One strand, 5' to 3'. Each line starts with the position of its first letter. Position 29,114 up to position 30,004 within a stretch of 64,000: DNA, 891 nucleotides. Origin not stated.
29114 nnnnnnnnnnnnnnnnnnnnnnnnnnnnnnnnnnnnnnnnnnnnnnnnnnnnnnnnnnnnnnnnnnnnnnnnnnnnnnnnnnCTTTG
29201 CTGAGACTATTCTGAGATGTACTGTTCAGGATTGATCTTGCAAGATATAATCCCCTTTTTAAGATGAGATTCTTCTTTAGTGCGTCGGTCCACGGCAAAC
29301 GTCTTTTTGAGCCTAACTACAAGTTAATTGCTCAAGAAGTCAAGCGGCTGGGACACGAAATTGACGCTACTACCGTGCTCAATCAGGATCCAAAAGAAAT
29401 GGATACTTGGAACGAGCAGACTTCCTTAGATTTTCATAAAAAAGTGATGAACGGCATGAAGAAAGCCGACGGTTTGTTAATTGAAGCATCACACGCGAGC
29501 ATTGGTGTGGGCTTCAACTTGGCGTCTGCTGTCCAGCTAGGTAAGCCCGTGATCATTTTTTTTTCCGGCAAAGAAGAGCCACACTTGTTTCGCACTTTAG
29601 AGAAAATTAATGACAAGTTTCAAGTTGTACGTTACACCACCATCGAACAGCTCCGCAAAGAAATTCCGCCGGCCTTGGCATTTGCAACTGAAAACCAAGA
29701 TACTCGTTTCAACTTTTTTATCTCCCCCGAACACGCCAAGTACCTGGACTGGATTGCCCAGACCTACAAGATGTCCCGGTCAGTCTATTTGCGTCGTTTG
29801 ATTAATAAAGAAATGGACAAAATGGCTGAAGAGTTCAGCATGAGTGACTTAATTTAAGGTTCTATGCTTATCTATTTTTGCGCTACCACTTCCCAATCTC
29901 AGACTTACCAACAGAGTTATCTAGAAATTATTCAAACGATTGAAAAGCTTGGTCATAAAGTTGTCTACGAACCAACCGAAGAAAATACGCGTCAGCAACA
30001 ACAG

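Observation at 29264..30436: Tandem paralogs: NDT/TIR-like Rossmann domain fused to a C-terminal ribbon-helix-helix module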

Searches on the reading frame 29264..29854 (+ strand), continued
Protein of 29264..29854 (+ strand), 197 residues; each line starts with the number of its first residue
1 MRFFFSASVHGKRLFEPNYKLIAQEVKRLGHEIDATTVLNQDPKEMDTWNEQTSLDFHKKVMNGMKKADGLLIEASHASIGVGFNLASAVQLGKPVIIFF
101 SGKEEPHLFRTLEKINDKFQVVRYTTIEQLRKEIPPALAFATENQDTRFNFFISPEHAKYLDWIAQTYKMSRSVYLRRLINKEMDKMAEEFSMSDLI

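Call 49: search_protein_families(library=padloc, proteins=[window:29264-29854:+], max_evalue=0.01)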
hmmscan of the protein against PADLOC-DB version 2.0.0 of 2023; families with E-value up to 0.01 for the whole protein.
window:29264-29854:+ (197 aa): 0 families

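Call 51: list_cluster_members(proteins=[window:29264-29854:+, window:29864-30433:+])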
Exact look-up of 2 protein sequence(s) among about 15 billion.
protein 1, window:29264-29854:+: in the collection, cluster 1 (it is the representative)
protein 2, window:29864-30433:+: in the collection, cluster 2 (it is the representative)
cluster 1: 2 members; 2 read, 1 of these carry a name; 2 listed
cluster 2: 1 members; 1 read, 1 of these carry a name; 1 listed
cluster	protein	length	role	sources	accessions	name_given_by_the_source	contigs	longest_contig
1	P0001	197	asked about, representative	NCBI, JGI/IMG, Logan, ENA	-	-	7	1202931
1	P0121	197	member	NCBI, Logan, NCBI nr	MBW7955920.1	hypothetical protein H3C66_04265 [Patescibacteria group bacterium] | hypothetical protein [Patescibacteria group bacterium]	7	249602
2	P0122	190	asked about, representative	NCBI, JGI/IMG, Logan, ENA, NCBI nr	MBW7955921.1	hypothetical protein H3C66_04270 [Patescibacteria group bacterium] | hypothetical protein [Patescibacteria group bacterium]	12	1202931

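Call 55: search_protein_families(library=ncbifam, proteins=[L027:9026-9976:+, L043:81-1058:+, L013:9050-9973:+, L048:6229-7107:+, L036:2539-3411:+, L033:10585-11325:+, L064:9471-9980:+, L037:9491-9970:+, L080:9406-9975:+, L050:10592-11743:+], max_evalue=0.001)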
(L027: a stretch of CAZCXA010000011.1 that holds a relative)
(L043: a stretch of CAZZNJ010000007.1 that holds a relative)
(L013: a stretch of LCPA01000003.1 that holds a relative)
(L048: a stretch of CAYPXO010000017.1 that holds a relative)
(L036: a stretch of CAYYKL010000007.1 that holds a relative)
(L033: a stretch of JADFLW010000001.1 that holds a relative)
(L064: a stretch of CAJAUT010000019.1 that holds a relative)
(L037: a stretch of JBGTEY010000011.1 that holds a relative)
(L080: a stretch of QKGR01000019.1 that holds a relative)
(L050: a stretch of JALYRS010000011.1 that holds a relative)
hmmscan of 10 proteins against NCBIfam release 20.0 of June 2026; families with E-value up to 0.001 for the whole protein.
L027:9026-9976:+ (317 aa): 61 families (the best 25 are shown)
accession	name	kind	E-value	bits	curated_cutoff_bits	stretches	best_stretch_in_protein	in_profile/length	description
TIGR04546.1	rSAM_ahbC_deAc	equivalog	1.3e-30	106.5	650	1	49-264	42-264/390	12,18-didecarboxysiroheme deacetylase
TIGR04051.1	rSAM_NirJ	equivalog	3.5e-27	95.3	515.45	1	51-231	7-192/354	heme d1 biosynthesis radical SAM protein NirJ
TIGR04347.1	pseudo_SAM_Halo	equivalog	7.4e-26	91.3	525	1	23-245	16-241/390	TIGR04347 family pseudo-SAM/SPASM protein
TIGR04054.1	rSAM_NirJ1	equivalog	1.5e-24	86.4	650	1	48-239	38-233/387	putative heme d1 biosynthesis radical SAM protein NirJ1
TIGR04545.1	rSAM_ahbD_hemeb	equivalog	6.4e-23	81.7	500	1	50-256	4-215/339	heme b synthase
TIGR04055.1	rSAM_NirJ2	equivalog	8.2e-23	81.4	500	1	51-254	5-212/326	putative heme d1 biosynthesis radical SAM protein NirJ2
TIGR02668.1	moaA_archaeal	equivalog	9e-23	80.7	325.25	1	45-248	9-219/303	GTP 3',8-cyclase MoaA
TIGR04053.2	TIGR04053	equivalog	3.2e-21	76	395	1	51-226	13-197/366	TIGR04053 family radical SAM/SPASM domain-containing protein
TIGR02666.1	moaA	equivalog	3.7e-21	75.4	284.05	1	50-249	14-226/336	GTP 3',8-cyclase MoaA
NF050035.1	rSAM_WgK_link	exception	5.1e-21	75.1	650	1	48-223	11-192/367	radical SAM/SPASM peptide maturase WgkB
TIGR04103.1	rSAM_nif11_3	equivalog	1.4e-20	73.3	725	1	51-237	10-199/412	nif11-class peptide radical SAM maturase 3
TIGR04133.1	rSAM_w_lipo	hypoth_equivalog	1.5e-20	73.4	425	1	52-245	30-231/350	TIGR04133 family radical SAM/SPASM protein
NF001199.0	PRK00164.2-1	equivalog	3.5e-19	69.1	231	1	39-248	5-222/308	GTP 3',8-cyclase MoaA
TIGR02109.1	PQQ_syn_pqqE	equivalog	1.6e-18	66.8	381.35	1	48-208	9-178/358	pyrroloquinoline quinone biosynthesis protein PqqE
TIGR04403.1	rSAM_skfB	equivalog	3.3e-18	65.7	300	1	42-264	100-322/402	sporulation killing factor system radical SAM maturase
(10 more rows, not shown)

L043:81-1058:+ (326 aa): 5 families
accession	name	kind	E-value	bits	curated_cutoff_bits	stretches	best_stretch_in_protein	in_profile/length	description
TIGR02081.1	metW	equivalog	2.3e-06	27.3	189.5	1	49-133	14-88/194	methionine biosynthesis protein MetW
NF043040.1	corrin_prot_MT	hypoth_equivalog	5.4e-06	26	180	1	41-134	35-124/216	corrinoid protein-associated methyltransferase CpaM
TIGR02072.1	BioC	equivalog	1.2e-05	25.3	184.95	1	42-128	25-105/244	malonyl-ACP O-methyltransferase BioC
TIGR03534.1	RF_mod_PrmC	equivalog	0.00021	20.8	199.1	1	39-126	79-162/253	peptide chain release factor N(5)-glutamine methyltransferase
NF004851.0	PRK06202.1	equivalog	0.00069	19.1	243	0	47-133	59-142/237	hypothetical protein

L013:9050-9973:+ (308 aa): 0 families

L048:6229-7107:+ (293 aa): 12 families
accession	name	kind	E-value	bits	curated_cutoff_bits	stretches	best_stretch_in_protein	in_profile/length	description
NF041164.1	NucKinThplmales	equivalog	1.3e-07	31.1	450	1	194-261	193-258/295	nucleoside kinase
NF041134.1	R1P_kin_Thcocales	equivalog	2.1e-07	30.6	500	1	123-276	124-264/291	ADP-dependent ribose-1-phosphate kinase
NF006957.1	PRK09434.1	equivalog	8.4e-07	28.8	450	1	172-267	178-273/302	fructokinase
NF040938.1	KDG_KDGal_kin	equivalog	1.7e-06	27.4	400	1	167-276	176-285/305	bifunctional 2-dehydro-3-deoxygluconokinase/2-dehydro-3-deoxygalactonokinase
TIGR02152.1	D_ribokin_bact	equivalog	5.8e-06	25.8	299.65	1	194-273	202-279/298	ribokinase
NF049991.1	TagKinase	equivalog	8.2e-06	24.8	420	1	165-253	186-274/321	tagatose kinase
NF053626.1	RibKinHalex1628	equivalog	1.1e-05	25.1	330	1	167-256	170-252/293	ATP-dependent ribose-1-phosphate kinase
TIGR04382.1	myo_inos_iolC_N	equivalog_domain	2e-05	24.1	300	1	168-267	183-282/309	5-dehydro-2-deoxygluconokinase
TIGR03168.1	1-PFK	subfamily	4.3e-05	22.6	216.4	1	196-272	205-279/305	hexose kinase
NF007321.0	PRK09813.1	equivalog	6.9e-05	22.5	247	1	164-254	150-234/261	fructoselysine 6-kinase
TIGR03828.1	pfkB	equivalog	8.2e-05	21.8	292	1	195-269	204-276/305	1-phosphofructokinase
TIGR02198.1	rfaE_dom_I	equivalog_domain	0.00088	18.5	345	0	193-259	215-281/315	D-glycero-beta-D-manno-heptose-7-phosphate kinase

L036:2539-3411:+ (291 aa): 0 families

L033:10585-11325:+ (247 aa): 1 family
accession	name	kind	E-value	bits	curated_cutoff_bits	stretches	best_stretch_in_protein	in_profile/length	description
NF003296.0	PRK04296.1-1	equivalog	5.5e-13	49.4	183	1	55-245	6-189/195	thymidine kinase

L064:9471-9980:+ (170 aa): 5 families
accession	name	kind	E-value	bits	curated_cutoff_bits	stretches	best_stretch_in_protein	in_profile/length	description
TIGR01313.1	therm_gnt_kin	subfamily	4.9e-08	32.9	113.75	1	3-154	1-146/164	gluconokinase, GntK/IdnK-type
NF004041.0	PRK05541.1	subfamily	0.00014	22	127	1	4-105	11-112/176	adenylyl-sulfate kinase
NF040667.1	hom_kin_desulfo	exception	0.00035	20.5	197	1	4-35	4-35/163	homoserine kinase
NF008583.0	PRK11545.1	equivalog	0.00053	19.5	265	1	2-134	10-135/177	gluconokinase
NF002988.0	PRK03731.1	equivalog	0.00071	19.3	161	1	5-37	7-39/174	shikimate kinase AroL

L037:9491-9970:+ (160 aa): 5 families
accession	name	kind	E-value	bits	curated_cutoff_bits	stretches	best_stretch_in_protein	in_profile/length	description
NF008113.2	PRK10860.1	equivalog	3.3e-27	95.3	150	1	4-141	6-143/165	tRNA adenosine(34) deaminase TadA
TIGR00326.1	eubact_ribD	equivalog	3.9e-09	36.2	156.35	1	9-101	1-93/343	bifunctional diaminohydroxyphosphoribosylaminopyrimidine deaminase/5-amino-6-(5-phosphoribosylamino)uracil reductase RibD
NF008052.0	PRK10786.1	equivalog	5.9e-09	35.1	500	1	4-141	2-134/367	bifunctional diaminohydroxyphosphoribosylaminopyrimidine deaminase/5-amino-6-(5-phosphoribosylamino)uracil reductase RibD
NF041025.1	antiphage_deaminase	equivalog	8.6e-06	24.9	400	1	53-149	338-437/437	anti-phage dCTP deaminase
TIGR02571.1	ComEB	equivalog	4.8e-05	23.4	219.45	0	30-104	30-118/151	ComE operon protein 2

L080:9406-9975:+ (190 aa): 6 families
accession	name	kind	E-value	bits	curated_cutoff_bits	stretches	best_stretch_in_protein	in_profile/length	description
NF005994.0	PRK08118.1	equivalog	1.4e-13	51.2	215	1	6-113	3-106/172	DNA topology modulation protein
NF005576.0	PRK07261.1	equivalog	2.7e-12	46.8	224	1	5-113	1-106/171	DNA topology modulation protein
NF003012.0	PRK03839.1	equivalog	6.5e-07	29.5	152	1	5-134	1-124/180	putative kinase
NF004861.0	PRK06217.1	equivalog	7e-05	22.3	203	1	5-96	2-94/183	hypothetical protein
NF000355.4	ribo_prot_ABC_F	equivalog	0.00016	20.6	380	1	2-36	26-60/499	ribosomal protection-like ABC-F family protein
NF010555.0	PRK13949.1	equivalog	0.00047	20.3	180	0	5-52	2-48/175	shikimate kinase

L050:10592-11743:+ (384 aa): 0 families
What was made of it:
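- Tried and rejected: Its best NCBIfam matches are AhbC/NirJ/MoaA-type SPASM enzymes, and viperin is far weaker (call 55).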

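Call 56: search_protein_representatives(alignment_id=A1)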
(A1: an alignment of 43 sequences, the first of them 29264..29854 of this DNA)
Query: 43 sequences, 190 profile positions. Proteins with E-value up to 0.001 (for the whole library): 2702; up to 1e-10: 1396; up to 1e-30: 290. The best 150 are listed.
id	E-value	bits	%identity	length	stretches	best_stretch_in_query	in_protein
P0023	8.5e-75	267.1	-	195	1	1-185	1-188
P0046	4.3e-74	264.8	-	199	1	1-188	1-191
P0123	3.8e-69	248.6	-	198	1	1-188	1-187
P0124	5.6e-69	248.1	-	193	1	1-188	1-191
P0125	4.1e-66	238.7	-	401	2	1-137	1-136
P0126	6.8e-66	238.0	-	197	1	1-188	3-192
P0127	8.2e-66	237.8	-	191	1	1-189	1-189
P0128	9.4e-66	237.6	-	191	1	1-188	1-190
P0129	1.1e-65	237.3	-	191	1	1-189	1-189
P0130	1.7e-65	236.7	-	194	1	1-189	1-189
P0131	7.4e-65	234.6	-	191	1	1-189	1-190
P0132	9.0e-65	234.4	-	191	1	1-189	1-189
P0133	1.7e-64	233.5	-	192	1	1-188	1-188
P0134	8.7e-64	231.2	-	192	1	1-189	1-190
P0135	9.6e-64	231.0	-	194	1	1-188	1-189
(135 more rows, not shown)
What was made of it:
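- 290 cluster representatives at 50% identity with E<=1e-30, nearly all about 190 aa (call 56).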

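Call 58: search_protein_families(library=pfam, proteins=[P0125], max_evalue=1)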
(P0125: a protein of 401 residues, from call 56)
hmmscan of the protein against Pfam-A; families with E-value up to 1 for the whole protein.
P0125 (401 aa): 6 families
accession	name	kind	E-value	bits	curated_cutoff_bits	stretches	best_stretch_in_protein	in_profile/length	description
PF05014.21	Nuc_deoxyrib_tr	-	7.1e-12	45.9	28.8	2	3-102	1-100/117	Nucleoside 2-deoxyribosyltransferase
PF18306.6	LDcluster4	-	0.00016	21.8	26.3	1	64-102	91-125/151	SLOG cluster4 family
PF08937.16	ThsB_TIR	-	0.0099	16.7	21.2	0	70-101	65-96/100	Thoeris protein ThsB, TIR-like domain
PF13560.12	HTH_31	-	0.03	15.1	27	1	149-202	2-50/64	Helix-turn-helix domain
PF07707.21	BACK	-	0.14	12.7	20.9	1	260-317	27-85/103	BTB And C-terminal Kelch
PF06147.18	DUF968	-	0.17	12.3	27.8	1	20-75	52-107/171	Protein of unknown function (DUF968)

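Call 81: find_homologous_proteins(query=P0125, max_evalue=0.00001)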
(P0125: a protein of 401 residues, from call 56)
Query P0125 (401 aa): 6 proteins with E <= 0.00001 among 5006 candidates.
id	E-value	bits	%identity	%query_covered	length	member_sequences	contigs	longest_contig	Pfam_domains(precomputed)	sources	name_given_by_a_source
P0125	8.0e-266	899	100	100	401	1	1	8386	PF05014.22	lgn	-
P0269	2.7e-85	305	61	60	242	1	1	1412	PF05014.22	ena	-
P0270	3.0e-63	233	43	63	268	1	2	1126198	-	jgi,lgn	-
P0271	4.5e-62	229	45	61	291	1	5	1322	PF05014.22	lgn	-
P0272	8.2e-61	225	43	61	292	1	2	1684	-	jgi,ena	-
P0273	1.3e-59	221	46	62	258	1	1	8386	-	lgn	-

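Call 83: search_protein_families(library=pfam, proteins=[P0269, P0270, P0271, P0272, P0273], max_evalue=0.1)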
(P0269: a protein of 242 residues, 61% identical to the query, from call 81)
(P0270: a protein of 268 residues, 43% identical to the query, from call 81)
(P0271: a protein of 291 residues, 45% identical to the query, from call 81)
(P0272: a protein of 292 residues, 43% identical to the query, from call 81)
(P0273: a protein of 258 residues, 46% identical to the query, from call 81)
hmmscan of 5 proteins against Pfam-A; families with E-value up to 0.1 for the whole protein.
P0269 (242 aa): 1 family
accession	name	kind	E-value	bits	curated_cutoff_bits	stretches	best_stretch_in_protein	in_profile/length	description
PF05014.21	Nuc_deoxyrib_tr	-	6.8e-09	36.3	28.8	1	3-104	1-102/117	Nucleoside 2-deoxyribosyltransferase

P0270 (268 aa): 2 families
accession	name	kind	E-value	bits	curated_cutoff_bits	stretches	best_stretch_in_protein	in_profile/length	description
PF05014.21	Nuc_deoxyrib_tr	-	0.00026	21.5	28.8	1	130-229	2-100/117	Nucleoside 2-deoxyribosyltransferase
PF13560.12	HTH_31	-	0.003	18.3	27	1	14-63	2-45/64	Helix-turn-helix domain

P0271 (291 aa): 2 families
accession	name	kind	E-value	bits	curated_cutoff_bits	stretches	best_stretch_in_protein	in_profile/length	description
PF05014.21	Nuc_deoxyrib_tr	-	1.9e-06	28.4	28.8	1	153-253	2-101/117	Nucleoside 2-deoxyribosyltransferase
PF01425.27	Amidase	-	0.0055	16.2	27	1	114-237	265-390/445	Amidase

P0272 (292 aa): 1 family
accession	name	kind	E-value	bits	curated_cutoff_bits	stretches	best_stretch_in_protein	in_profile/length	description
PF05014.21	Nuc_deoxyrib_tr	-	4.1e-05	24.1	28.8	1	154-254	2-101/117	Nucleoside 2-deoxyribosyltransferase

P0273 (258 aa): 3 families
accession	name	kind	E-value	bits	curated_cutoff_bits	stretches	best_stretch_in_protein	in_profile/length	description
PF05014.21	Nuc_deoxyrib_tr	-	0.00011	22.7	28.8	1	119-222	1-102/117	Nucleoside 2-deoxyribosyltransferase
PF13560.12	HTH_31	-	0.084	13.6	27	0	10-63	2-50/64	Helix-turn-helix domain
PF18306.6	LDcluster4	-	0.09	12.8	26.3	0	181-224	91-131/151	SLOG cluster4 family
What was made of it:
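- Tried and rejected: Pfam HTH_31 gives E 0.003-0.08 (calls 58, 83).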

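Call 92: search_solved_structures(query=L013:9050-9973:+, max_evalue=10, show_alignments=1)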
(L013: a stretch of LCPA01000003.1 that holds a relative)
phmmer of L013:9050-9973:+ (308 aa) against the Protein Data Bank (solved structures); distinct sequences matched with E-value up to 10: 0.

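Call 95: search_solved_structures(query=A7, max_evalue=10, show_alignments=2)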
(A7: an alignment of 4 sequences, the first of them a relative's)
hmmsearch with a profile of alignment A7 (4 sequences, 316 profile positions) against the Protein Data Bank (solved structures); distinct sequences matched with E-value up to 10: 5.
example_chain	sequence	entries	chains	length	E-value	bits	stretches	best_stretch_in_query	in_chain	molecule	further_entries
1j0c_A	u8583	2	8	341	0.19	14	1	211-259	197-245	1-aminocyclopropane-1-carboxylate deaminase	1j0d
1f2d_A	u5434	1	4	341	0.22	13.8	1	211-259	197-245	1-AMINOCYCLOPROPANE-1-CARBOXYLATE DEAMINASE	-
1j0e_A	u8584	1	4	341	0.22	13.8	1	211-259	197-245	1-aminocyclopropane-1-carboxylate deaminase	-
1o5o_A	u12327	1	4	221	1.3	11.3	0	204-264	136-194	Uracil phosphoribosyltransferase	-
4pfq_A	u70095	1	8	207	1.3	11.3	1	192-241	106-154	Hypoxanthine phosphoribosyltransferase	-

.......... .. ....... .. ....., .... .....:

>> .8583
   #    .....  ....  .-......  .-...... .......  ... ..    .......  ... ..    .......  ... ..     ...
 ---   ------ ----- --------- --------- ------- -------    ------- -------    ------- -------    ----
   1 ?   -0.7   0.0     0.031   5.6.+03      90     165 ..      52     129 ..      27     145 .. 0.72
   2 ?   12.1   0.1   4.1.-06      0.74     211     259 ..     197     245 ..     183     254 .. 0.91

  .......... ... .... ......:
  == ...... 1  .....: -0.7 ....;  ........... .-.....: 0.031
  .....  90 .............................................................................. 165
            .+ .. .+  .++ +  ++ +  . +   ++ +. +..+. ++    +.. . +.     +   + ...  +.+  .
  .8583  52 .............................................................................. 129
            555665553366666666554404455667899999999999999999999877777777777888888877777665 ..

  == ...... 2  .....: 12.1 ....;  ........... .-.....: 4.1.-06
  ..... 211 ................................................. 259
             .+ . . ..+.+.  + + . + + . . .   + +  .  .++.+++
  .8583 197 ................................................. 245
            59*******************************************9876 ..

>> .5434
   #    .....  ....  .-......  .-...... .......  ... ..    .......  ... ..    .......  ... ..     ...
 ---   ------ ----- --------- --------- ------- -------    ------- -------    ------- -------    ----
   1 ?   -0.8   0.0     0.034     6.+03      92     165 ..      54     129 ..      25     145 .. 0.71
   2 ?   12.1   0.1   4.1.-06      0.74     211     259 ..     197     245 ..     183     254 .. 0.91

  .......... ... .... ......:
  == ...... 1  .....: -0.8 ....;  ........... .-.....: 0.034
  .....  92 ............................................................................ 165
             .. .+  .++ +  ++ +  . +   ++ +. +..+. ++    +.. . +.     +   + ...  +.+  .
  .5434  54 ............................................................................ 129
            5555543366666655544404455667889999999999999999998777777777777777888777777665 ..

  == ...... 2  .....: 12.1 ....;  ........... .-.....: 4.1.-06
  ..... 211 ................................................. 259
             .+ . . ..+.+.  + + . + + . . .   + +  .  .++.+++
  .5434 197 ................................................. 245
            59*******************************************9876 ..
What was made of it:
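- Tried and rejected: UPRT and HPRT appear only at E about 1.3 (call 95).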

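Call 96: search_protein_families(library=phrogs, proteins=[window:29264-29854:+], max_evalue=0.01)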
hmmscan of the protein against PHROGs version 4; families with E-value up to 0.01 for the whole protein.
window:29264-29854:+ (197 aa): 2 families
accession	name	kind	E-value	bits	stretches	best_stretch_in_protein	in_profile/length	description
phrog_876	-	transcription regulation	0.00028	21.5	1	128-189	44-110/239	transcriptional repressor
phrog_12301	-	transcription regulation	0.00055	21.5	1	139-183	48-91/96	transcriptional regulator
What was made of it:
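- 29699..29815 (+): C-terminal ribbon-helix-helix of the first protein (aa 146-184: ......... strand, helix 155-168, helix from 172). PHROG transcriptional repressor/regulator families, E 3e-4 and 5.5e-4 (call 96).
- On Ribbon-helix-helix (CopG/Arc/MetJ) superfamily: PHROG repressor families for the first protein (call 96).
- The first protein hits PHROG transcriptional repressor families (call 96).
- Tried and rejected: PHROGs matched only repressor families on the RHH (call 96).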

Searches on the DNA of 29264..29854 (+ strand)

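Call 63: search_rna_families(sources=[L081, L001], threshold=gathering)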
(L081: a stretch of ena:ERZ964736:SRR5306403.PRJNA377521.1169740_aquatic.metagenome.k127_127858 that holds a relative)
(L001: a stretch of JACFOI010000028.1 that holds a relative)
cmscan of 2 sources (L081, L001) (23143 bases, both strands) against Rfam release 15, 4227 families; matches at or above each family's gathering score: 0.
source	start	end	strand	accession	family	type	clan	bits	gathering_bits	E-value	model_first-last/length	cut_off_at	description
